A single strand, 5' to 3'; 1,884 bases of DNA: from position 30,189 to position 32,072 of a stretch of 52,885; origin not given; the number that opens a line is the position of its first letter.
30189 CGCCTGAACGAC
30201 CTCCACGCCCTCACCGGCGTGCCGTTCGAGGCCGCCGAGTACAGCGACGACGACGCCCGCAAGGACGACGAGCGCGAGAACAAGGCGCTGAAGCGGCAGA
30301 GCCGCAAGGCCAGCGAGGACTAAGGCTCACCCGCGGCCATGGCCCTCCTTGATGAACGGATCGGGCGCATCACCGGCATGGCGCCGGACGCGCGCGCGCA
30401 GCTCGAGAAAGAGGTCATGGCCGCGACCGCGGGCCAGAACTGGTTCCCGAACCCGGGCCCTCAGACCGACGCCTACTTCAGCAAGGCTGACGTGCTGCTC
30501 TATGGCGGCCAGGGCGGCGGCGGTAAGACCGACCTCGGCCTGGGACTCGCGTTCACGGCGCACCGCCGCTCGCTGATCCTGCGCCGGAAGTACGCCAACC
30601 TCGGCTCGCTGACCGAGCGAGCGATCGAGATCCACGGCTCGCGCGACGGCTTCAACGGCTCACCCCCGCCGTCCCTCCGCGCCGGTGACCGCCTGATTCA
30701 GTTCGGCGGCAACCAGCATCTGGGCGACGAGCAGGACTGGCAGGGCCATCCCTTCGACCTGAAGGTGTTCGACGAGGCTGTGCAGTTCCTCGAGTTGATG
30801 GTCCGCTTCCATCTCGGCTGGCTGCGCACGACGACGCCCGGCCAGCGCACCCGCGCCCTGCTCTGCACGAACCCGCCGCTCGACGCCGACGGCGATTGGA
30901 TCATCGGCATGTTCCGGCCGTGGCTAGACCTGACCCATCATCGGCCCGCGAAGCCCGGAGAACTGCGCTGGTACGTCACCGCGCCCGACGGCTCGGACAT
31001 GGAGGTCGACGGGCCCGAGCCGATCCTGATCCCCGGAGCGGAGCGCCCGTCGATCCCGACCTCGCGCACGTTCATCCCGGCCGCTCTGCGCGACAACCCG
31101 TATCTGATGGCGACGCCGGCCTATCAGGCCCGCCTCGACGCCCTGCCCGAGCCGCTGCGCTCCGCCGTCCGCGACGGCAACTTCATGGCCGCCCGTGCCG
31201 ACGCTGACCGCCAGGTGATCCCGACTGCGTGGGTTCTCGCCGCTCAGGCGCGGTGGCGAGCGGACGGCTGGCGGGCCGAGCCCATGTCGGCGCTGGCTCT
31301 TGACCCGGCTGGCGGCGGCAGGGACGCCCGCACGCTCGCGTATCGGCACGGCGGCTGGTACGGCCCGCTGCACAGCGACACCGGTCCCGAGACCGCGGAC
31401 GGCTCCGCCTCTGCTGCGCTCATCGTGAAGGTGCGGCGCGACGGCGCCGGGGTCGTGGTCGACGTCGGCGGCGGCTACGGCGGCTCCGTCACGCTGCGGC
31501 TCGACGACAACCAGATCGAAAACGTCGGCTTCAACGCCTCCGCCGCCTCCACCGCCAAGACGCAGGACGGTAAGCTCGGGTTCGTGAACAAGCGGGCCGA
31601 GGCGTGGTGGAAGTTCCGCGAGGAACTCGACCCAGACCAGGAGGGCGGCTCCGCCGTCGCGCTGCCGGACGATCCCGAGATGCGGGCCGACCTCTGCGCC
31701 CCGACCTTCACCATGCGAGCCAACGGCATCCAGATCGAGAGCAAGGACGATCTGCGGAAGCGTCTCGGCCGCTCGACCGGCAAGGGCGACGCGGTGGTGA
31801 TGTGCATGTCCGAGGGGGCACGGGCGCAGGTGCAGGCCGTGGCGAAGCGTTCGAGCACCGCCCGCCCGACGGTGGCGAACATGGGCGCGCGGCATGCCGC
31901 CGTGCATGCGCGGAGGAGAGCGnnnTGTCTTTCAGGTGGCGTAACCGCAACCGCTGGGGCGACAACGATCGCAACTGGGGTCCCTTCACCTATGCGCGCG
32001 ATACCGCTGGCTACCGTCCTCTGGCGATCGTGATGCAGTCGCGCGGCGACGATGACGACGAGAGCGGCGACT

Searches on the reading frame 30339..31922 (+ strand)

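Call 10: search_protein_families(library=phrogs, proteins=[window:30339-31922:+], max_evalue=0.001)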
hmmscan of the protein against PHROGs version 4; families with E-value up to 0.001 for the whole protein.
window:30339-31922:+ (528 aa): 2 families
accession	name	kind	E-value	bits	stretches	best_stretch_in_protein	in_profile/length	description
phrog_979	-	head and packaging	1.2e-23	84.6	1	23-298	139-420/642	terminase large subunit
phrog_2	-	head and packaging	1.1e-18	68.4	1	37-497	266-596/807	terminase large subunit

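Call 11: search_protein_families(library=pfam, proteins=[window:30339-31922:+], max_evalue=0.01)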
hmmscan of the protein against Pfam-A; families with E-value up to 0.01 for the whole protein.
window:30339-31922:+ (528 aa): 0 families
